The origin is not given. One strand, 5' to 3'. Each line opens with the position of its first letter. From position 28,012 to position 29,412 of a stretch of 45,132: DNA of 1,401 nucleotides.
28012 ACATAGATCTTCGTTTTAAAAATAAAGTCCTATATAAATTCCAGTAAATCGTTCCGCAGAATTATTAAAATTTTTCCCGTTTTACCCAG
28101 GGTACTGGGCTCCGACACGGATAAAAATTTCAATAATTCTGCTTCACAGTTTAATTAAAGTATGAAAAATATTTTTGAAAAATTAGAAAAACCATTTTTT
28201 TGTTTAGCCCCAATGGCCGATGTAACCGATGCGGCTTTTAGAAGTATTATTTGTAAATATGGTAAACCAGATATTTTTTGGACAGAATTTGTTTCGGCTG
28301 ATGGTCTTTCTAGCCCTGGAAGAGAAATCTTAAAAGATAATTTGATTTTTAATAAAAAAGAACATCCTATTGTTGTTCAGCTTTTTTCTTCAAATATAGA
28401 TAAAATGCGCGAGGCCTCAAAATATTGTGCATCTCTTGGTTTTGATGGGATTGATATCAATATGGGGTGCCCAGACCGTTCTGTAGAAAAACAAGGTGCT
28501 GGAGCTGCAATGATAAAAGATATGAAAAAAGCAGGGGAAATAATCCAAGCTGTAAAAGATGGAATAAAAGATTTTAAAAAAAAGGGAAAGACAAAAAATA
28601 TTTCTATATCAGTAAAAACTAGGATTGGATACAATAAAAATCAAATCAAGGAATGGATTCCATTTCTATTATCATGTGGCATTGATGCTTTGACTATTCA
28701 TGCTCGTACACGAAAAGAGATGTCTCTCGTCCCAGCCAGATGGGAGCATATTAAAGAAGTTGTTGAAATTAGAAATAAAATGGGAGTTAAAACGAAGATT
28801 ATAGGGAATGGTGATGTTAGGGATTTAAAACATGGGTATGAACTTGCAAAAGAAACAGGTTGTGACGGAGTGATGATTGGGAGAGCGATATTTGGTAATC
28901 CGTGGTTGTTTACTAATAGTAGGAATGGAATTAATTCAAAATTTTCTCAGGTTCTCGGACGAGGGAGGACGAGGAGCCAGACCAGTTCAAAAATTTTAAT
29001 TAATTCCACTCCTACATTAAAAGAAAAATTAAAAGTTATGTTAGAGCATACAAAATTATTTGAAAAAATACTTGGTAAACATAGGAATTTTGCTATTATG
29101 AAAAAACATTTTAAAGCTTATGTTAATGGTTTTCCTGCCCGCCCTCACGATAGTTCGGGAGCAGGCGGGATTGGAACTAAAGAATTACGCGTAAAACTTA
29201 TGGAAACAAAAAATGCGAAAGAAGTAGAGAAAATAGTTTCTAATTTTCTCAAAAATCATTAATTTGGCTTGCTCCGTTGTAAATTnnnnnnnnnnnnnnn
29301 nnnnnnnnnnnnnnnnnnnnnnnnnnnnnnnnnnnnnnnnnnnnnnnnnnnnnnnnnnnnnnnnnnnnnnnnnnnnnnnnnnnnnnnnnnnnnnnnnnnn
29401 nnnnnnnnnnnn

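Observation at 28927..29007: Second copy of the 81-bp palindromic element, in a different reading frame, inside dus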

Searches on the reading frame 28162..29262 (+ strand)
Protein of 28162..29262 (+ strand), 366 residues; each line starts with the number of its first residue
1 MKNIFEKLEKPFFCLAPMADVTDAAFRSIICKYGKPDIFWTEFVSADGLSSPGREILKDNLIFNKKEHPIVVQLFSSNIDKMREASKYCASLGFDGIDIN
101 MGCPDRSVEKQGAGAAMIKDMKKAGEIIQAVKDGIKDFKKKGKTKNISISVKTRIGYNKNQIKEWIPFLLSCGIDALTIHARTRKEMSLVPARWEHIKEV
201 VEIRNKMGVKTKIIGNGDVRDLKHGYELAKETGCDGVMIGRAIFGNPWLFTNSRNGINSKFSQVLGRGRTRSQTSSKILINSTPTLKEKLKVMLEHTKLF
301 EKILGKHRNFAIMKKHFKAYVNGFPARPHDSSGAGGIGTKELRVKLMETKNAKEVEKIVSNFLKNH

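Call 13: search_protein_families(library=pfam, proteins=[window:28162-29262:+])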
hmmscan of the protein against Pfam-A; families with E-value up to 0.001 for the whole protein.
window:28162-29262:+ (366 aa): 1 family
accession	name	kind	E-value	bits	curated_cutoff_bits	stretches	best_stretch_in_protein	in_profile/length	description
PF01207.24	Dus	-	1e-59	202.6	20.4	1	15-326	2-281/311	Dihydrouridine synthase (Dus)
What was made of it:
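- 28162..29262 (+): Host gene: tRNA-dihydrouridine synthase (Dus, 366 aa). Pfam PF01207, E = 1e-59 (call 13).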

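Call 14: search_solved_structures(query=window:28162-29262:+, show_alignments=2)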
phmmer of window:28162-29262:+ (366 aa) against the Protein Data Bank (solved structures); distinct sequences matched with E-value up to 0.001: 12.
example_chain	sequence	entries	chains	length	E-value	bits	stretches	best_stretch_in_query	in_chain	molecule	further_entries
1vhn_A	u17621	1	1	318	7.7e-32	114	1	15-263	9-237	putative flavin oxidoreductase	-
6ei9_A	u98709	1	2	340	5.5e-21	78.3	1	14-255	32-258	tRNA-dihydrouridine synthase B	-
3b0v_C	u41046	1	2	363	5.9e-20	74.9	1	11-281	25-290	tRNA-dihydrouridine synthase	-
3b0p_A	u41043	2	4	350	6.8e-20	74.7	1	11-281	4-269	tRNA-dihydrouridine synthase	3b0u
4bf9_A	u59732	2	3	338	1.1e-17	67.5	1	14-248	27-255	TRNA-DIHYDROURIDINE SYNTHASE C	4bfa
3w9z_A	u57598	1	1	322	1.2e-17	67.4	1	14-248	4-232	tRNA-dihydrouridine synthase C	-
4yco_A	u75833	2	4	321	1.7e-16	63.6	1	14-248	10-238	tRNA-dihydrouridine synthase C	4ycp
6ezb_A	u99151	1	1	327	6.6e-10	41.9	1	59-252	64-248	tRNA-dihydrouridine(20) synthase [NAD(P)+]-like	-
4wfs_A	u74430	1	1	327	6.6e-10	41.9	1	59-252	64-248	tRNA-dihydrouridine(20) synthase [NAD(P)+]-like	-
6ezc_A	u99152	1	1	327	6.7e-10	41.9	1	59-252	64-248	tRNA-dihydrouridine(20) synthase [NAD(P)+]-like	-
6eza_A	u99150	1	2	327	6.7e-10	41.8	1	59-252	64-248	tRNA-dihydrouridine(20) synthase [NAD(P)+]-like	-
4xp7_A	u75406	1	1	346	8.2e-10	41.5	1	59-252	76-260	tRNA-dihydrouridine(20) synthase [NAD(P)+]-like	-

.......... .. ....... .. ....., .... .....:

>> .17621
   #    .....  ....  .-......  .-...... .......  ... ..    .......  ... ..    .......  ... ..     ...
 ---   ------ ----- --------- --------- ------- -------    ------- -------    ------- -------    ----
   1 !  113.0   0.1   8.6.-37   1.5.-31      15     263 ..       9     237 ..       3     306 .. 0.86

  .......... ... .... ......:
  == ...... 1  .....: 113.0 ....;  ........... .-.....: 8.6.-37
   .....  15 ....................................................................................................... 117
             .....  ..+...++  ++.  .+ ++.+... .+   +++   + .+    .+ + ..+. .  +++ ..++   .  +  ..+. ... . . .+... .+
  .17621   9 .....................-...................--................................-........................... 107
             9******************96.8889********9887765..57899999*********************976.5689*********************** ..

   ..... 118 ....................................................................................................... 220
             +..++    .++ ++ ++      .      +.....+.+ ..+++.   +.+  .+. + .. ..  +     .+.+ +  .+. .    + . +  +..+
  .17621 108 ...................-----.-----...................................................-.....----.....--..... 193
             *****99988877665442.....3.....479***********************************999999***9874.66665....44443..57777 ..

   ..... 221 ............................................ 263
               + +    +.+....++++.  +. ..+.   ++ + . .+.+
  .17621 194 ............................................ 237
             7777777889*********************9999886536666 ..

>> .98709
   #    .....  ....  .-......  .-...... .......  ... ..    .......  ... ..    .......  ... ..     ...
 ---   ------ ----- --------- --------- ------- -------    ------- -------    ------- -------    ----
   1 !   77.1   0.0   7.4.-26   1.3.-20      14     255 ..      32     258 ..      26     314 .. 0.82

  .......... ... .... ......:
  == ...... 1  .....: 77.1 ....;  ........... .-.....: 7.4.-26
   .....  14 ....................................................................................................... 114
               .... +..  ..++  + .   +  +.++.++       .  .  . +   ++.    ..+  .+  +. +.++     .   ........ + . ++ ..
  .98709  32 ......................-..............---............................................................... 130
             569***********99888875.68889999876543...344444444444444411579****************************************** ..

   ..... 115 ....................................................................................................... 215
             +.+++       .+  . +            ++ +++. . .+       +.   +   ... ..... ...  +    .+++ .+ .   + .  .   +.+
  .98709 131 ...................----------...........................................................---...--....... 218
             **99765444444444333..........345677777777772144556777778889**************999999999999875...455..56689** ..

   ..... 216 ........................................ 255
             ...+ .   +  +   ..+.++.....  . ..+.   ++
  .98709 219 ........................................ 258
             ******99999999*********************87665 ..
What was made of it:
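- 28162..29262 (+): PDB Dus homologues match (call 14).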

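Call 16: find_homologous_proteins(query=window:28162-29262:+, max_evalue=1e-20)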
Query window:28162-29262:+ (366 aa): 8000 proteins with E <= 1e-20 among 8000 candidates; the best 120 are listed.
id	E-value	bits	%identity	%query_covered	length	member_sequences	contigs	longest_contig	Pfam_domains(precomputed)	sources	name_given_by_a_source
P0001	8.9e-244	826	100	100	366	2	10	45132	PF01207.24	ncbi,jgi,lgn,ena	jgi:nifR3 family TIM-barrel protein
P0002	1.5e-180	618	79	100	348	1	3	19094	PF01207.24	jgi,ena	-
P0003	7.7e-180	616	77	100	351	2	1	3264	PF01207.24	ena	-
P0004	1.7e-176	605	79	99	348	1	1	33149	PF01207.24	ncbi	-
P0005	2.0e-176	604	77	100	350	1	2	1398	PF01207.24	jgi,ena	-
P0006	5.0e-176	603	76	99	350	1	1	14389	PF01207.24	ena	-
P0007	6.2e-175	600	77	100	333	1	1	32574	PF01207.24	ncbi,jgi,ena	ncbi:MAG: tRNA-dihydrouridine synthase family protein [Candidatus Paceibacterota bacterium]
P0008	7.3e-174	596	76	100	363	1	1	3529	PF01207.24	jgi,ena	-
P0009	3.7e-173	594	75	100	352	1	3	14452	PF01207.24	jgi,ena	-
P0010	1.5e-172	592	77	100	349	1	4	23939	PF01207.24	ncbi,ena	-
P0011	3.5e-171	587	75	99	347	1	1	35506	PF01207.24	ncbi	-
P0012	4.0e-171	587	74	99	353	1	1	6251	PF01207.24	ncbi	-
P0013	6.4e-171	586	74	100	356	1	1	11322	PF01207.24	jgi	-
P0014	9.5e-171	586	75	100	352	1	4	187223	PF01207.24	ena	-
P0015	1.6e-169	582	75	100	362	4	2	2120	PF01207.24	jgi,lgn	-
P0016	2.3e-168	578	74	100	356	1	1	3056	PF01207.24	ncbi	-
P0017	2.8e-167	574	73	99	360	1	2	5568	PF01207.24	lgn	-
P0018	7.8e-167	573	74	98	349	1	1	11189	PF01207.24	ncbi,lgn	-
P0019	1.0e-166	573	73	99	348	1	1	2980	PF01207.24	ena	-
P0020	6.6e-166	570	74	100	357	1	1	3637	PF01207.24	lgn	-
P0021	9.1e-166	569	72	99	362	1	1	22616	PF01207.24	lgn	-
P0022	1.6e-164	565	72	100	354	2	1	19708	PF01207.24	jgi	-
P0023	2.1e-163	562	72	100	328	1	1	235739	PF01207.24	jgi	jgi:nifR3 family TIM-barrel protein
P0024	4.1e-163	561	73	100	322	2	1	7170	PF01207.24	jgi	-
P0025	6.4e-163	560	72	100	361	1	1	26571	PF01207.24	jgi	-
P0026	3.9e-161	554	72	99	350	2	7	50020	PF01207.24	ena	-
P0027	4.9e-161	554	73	100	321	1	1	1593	PF01207.24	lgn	-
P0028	5.6e-161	554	72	100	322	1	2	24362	PF01207.24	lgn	-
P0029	5.7e-161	554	73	100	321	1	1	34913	PF01207.24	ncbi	-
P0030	1.3e-160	552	73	99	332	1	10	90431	PF01207.24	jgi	jgi:nifR3 family TIM-barrel protein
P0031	3.4e-160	551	73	100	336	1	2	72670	PF01207.24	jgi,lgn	jgi:nifR3 family TIM-barrel protein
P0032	6.2e-160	550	72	100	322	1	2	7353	PF01207.24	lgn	-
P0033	7.1e-160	550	71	99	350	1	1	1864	PF01207.24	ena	-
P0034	2.3e-159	548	70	100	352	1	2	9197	PF01207.24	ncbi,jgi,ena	-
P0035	2.7e-159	548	71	100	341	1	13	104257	PF01207.24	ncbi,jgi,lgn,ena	-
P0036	4.7e-159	547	72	100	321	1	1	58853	PF01207.24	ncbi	-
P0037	5.1e-159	547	72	100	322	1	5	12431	PF01207.24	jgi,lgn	jgi:nifR3 family TIM-barrel protein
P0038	1.2e-158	546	71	100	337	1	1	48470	PF01207.24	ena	-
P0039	1.9e-158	545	72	100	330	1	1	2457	PF01207.24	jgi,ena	-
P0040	2.0e-158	545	68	100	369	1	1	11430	PF01207.24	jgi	jgi:nifR3 family TIM-barrel protein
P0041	2.5e-158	545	71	99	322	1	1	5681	PF01207.24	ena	-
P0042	2.8e-158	545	72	100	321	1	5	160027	PF01207.24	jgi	jgi:nifR3 family TIM-barrel protein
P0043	4.0e-158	544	72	100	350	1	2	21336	PF01207.24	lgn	-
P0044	4.5e-158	544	72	100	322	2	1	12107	PF01207.24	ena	-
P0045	6.6e-158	544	70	99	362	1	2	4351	PF01207.24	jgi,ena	-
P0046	7.0e-158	543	73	100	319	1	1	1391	PF01207.24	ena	-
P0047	8.2e-158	543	71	100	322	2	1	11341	PF01207.24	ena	-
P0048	1.5e-157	542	71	100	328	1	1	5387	PF01207.24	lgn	-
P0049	1.6e-157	542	72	99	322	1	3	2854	PF01207.24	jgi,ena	-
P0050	1.7e-157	542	69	99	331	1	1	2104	PF01207.24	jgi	jgi:nifR3 family TIM-barrel protein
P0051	2.5e-157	542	72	100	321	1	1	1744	PF01207.24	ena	-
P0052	2.6e-157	542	68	100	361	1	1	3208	PF01207.24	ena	-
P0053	2.7e-157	542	71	99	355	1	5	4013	PF01207.24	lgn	-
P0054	3.0e-157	541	71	100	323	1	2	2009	PF01207.24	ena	-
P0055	3.6e-157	541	71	100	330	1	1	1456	PF01207.24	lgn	-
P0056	4.0e-157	541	70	100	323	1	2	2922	PF01207.24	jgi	-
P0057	4.0e-157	541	70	100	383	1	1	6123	PF01207.24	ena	-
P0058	6.4e-157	540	76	89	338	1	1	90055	PF01207.24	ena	-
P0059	7.4e-157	540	69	99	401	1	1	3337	PF01207.24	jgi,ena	-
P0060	7.4e-157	540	70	99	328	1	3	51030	PF01207.24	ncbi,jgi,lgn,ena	ncbi:MAG: tRNA-dihydrouridine synthase [bacterium]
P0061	9.5e-157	540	71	99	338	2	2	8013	PF01207.24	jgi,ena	jgi:nifR3 family TIM-barrel protein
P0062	1.2e-156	539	72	100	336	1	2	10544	PF01207.24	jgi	-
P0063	1.3e-156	539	72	100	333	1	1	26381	PF01207.24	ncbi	-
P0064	1.3e-156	539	73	99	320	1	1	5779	PF01207.24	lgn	-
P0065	1.5e-156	539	71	100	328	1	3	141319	PF01207.24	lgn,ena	-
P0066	1.6e-156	539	71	99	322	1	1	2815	PF01207.24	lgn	-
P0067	2.2e-156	539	73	100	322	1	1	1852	PF01207.24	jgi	jgi:nifR3 family TIM-barrel protein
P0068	2.3e-156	538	72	99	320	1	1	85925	PF01207.24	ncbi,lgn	-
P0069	2.4e-156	538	72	100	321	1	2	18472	PF01207.24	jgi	jgi:nifR3 family TIM-barrel protein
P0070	3.3e-156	538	72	100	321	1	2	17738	PF01207.24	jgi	-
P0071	3.8e-156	538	69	100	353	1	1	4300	PF01207.24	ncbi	-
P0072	6.5e-156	537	70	99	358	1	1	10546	PF01207.24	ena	-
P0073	1.2e-155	536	70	100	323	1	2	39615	PF01207.24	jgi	jgi:nifR3 family TIM-barrel protein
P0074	1.4e-155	536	71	99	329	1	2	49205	PF01207.24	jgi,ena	jgi:nifR3 family TIM-barrel protein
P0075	1.6e-155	536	71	100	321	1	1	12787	PF01207.24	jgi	-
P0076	1.9e-155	535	72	100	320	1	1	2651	PF01207.24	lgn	-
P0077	3.8e-155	534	68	100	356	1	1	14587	PF01207.24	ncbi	-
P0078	7.4e-155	534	70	100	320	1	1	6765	PF01207.24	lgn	-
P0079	7.5e-155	534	71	99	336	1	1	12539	PF01207.24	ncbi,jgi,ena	ncbi:MAG: tRNA-dihydrouridine synthase [Candidatus Paceibacterota bacterium]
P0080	1.2e-154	533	71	100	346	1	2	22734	PF01207.24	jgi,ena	jgi:nifR3 family TIM-barrel protein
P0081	1.2e-154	533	71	99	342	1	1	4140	PF01207.24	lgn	-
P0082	1.8e-154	532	70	100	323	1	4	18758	PF01207.24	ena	-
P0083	1.9e-154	532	70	99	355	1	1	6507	PF01207.24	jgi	jgi:nifR3 family TIM-barrel protein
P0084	2.6e-154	532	69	99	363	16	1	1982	PF01207.24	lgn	-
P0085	3.1e-154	531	70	100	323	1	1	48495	PF01207.24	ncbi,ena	-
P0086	3.7e-154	531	70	100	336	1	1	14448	PF01207.24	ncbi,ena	-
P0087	5.5e-154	531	70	98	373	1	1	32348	PF01207.24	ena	-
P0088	7.7e-154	530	70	100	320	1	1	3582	PF01207.24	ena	-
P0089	9.6e-154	530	70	100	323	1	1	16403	PF01207.24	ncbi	-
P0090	1.1e-153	530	69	100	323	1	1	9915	PF01207.24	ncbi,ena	-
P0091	1.6e-153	529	70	100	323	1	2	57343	PF01207.24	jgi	jgi:nifR3 family TIM-barrel protein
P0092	1.7e-153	529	70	99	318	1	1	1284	PF01207.24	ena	-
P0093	2.4e-153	529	71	100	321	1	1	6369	PF01207.24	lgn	-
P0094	3.1e-153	528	70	100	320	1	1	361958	PF01207.24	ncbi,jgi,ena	ncbi:MAG: tRNA-dihydrouridine synthase [Candidatus Paceibacterota bacterium]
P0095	3.7e-153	528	71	100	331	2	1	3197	PF01207.24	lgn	-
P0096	3.9e-153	528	70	100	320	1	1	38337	PF01207.24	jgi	jgi:nifR3 family TIM-barrel protein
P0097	6.9e-153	527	68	100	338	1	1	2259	PF01207.24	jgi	-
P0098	8.3e-153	527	70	99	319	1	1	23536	PF01207.24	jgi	-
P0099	1.2e-152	526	69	100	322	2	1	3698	PF01207.24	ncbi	-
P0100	1.4e-152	526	69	100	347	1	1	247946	PF01207.24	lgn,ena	-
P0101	1.7e-152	526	73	95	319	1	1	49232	PF01207.24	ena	-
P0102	1.7e-152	526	65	100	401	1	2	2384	PF01207.24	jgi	-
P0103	1.8e-152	526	72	95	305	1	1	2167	PF01207.24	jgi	jgi:tRNA-dihydrouridine synthase B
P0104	1.9e-152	526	70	100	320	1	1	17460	PF01207.24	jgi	-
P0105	1.9e-152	526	70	100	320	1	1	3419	PF01207.24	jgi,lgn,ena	-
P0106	2.3e-152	525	70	100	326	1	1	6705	PF01207.24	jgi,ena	-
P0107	2.5e-152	525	67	99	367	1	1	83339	PF01207.24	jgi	jgi:nifR3 family TIM-barrel protein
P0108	2.8e-152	525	66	100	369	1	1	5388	PF01207.24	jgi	jgi:tRNA-dihydrouridine synthase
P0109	3.6e-152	525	69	100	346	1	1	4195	PF01207.24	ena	-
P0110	3.8e-152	525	72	95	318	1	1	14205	PF01207.24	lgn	-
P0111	4.1e-152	524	68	100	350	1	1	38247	PF01207.24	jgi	-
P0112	4.2e-152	524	70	99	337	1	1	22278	PF01207.24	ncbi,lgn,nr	ncbi:MAG TPA: tRNA-dihydrouridine synthase [Candidatus Paceibacterota bacterium]|nr:tRNA-dihydrourid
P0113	5.3e-152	524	71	100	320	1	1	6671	PF01207.24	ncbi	-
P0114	5.5e-152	524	69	100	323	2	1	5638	PF01207.24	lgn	-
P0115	5.8e-152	524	67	99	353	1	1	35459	PF01207.24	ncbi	-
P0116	6.3e-152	524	71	100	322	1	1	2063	PF01207.24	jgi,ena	-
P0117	6.6e-152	524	70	100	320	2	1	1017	PF01207.24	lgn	-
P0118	6.8e-152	524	68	99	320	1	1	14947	PF01207.24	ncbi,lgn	-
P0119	7.8e-152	524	70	99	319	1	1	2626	PF01207.24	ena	-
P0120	1.0e-151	523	70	99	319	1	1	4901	PF01207.24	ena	-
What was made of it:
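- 28162..29262 (+): Identical protein P0001 is on 10 contigs (call 16).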

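Call 22: find_encoding_contigs(protein=P0007, flank=10000, max_places=2)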
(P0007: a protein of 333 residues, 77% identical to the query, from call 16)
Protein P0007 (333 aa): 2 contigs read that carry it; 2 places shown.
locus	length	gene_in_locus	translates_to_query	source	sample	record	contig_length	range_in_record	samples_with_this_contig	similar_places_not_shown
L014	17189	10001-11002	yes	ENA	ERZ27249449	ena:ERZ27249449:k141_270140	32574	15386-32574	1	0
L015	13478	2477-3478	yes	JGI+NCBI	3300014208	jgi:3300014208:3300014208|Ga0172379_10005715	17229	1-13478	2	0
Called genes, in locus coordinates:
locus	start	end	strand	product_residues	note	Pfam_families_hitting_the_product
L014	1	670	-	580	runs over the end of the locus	-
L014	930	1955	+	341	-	PF02195:ParB_N, PF17762:HTH_ParB, PF23552:ParB_C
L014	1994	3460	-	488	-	PF13328:HD_4, PF01966:HD (weak), PF04607:RelA_SpoT, PF02824:TGS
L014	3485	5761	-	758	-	PF01751:Toprim, PF01131:Topoisom_bac, PF01396:Zn_ribbon_Top1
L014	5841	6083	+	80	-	PF26604:CBU_0592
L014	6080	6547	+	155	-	-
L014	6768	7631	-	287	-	PF02481:DNA_processg_A, PF17782:WHD_DprA (faint)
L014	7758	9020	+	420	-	PF02403:Seryl_tRNA_N, PF00587:tRNA-synt_2b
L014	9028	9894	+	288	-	PF08478:POTRA_1 (faint)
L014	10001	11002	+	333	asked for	PF01207:Dus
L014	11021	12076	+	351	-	PF03215:Rad17 (weak), PF05496:RuvB_N, PF06068:TIP49 (faint), PF13173:AAA_14, PF00004:AAA, PF07728:AAA_5 (weak), PF13177:DNA_pol3_delta2, PF12169:DNA_pol3_gamma3 (weak), +2 more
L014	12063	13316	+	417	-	PF00890:FAD_binding_2 (weak), PF01266:DAO (faint), PF03486:HI0933_like, PF07992:Pyr_redox_2 (faint), PF12831:FAD_oxidored (weak), PF13738:Pyr_redox_3 (faint), PF22780:HI0933_like_1st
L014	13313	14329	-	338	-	PF01594:AI-2E_transport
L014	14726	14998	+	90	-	-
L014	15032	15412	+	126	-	-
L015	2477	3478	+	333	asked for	PF01207:Dus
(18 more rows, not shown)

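Call 23: find_encoding_contigs(protein=P0014, flank=10000, max_places=2)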
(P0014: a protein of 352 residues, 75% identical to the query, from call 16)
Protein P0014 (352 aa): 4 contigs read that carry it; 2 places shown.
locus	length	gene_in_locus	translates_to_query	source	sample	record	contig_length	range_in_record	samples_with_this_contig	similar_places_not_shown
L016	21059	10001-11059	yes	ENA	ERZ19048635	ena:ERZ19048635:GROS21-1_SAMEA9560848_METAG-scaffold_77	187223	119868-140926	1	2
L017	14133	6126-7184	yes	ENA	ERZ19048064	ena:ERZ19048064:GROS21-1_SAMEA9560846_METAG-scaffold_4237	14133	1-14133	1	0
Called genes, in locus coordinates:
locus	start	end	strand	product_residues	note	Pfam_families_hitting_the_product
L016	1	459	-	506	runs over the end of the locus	PF00175:NAD_binding_1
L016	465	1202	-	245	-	PF02424:ApbE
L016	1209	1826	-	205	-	PF04205:FMN_bind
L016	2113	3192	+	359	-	PF02195:ParB_N, PF17762:HTH_ParB, PF23552:ParB_C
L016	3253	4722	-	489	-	PF13328:HD_4, PF01966:HD, PF04607:RelA_SpoT, PF02824:TGS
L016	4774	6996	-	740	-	PF01751:Toprim, PF01131:Topoisom_bac, PF01396:Zn_ribbon_Top1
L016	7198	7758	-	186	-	PF02481:DNA_processg_A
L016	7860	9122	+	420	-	PF02403:Seryl_tRNA_N, PF00587:tRNA-synt_2b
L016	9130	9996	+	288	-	PF08478:POTRA_1 (faint)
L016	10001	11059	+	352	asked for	PF01207:Dus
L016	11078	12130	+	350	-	PF05496:RuvB_N, PF13173:AAA_14 (weak), PF13401:AAA_22 (faint), PF00004:AAA, PF07728:AAA_5 (faint), PF13177:DNA_pol3_delta2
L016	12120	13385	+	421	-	PF00070:Pyr_redox (faint), PF00890:FAD_binding_2, PF01266:DAO (faint), PF03486:HI0933_like, PF07992:Pyr_redox_2 (faint), PF12831:FAD_oxidored (weak), PF13450:NAD_binding_8 (weak), PF22780:HI0933_like_1st, +1 more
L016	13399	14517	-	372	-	PF02618:YceG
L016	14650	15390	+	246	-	PF14023:Bestrophin-like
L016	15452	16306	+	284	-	PF01522:Polysacc_deac_1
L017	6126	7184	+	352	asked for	PF01207:Dus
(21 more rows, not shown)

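Call 24: find_encoding_contigs(protein=P0040, flank=10000, max_places=2)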
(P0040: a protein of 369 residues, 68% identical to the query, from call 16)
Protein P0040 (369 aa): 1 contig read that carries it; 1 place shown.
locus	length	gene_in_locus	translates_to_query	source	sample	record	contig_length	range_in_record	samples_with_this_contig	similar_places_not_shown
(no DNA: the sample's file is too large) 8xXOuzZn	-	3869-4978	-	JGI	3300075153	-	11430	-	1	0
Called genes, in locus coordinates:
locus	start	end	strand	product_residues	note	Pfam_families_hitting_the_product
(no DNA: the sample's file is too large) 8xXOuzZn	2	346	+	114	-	?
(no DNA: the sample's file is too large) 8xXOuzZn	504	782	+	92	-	PF26604:CBU_0592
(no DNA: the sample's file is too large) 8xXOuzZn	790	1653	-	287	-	PF02481:DNA_processg_A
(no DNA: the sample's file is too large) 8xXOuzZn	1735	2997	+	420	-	PF02403:Seryl_tRNA_N, PF00587:tRNA-synt_2b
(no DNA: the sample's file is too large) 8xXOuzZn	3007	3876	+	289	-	-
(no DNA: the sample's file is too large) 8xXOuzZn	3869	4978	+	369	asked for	PF01207:Dus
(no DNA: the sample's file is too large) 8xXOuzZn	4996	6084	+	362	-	PF05496:RuvB_N, PF06068:TIP49 (faint), PF07728:AAA_5 (weak), PF13173:AAA_14, PF13401:AAA_22 (faint), PF00004:AAA, PF13177:DNA_pol3_delta2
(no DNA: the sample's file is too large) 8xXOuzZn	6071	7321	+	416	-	PF00890:FAD_binding_2 (weak), PF03486:HI0933_like, PF07992:Pyr_redox_2 (faint), PF12831:FAD_oxidored, PF13738:Pyr_redox_3 (weak), PF22780:HI0933_like_1st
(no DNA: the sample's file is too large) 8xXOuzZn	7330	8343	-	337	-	PF01594:AI-2E_transport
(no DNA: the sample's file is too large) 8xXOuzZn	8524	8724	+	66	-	PF00313:CSD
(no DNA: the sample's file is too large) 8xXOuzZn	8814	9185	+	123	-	PF01050:MannoseP_isomer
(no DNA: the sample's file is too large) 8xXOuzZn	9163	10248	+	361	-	PF04041:Glyco_hydro_130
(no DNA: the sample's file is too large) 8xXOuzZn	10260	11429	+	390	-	?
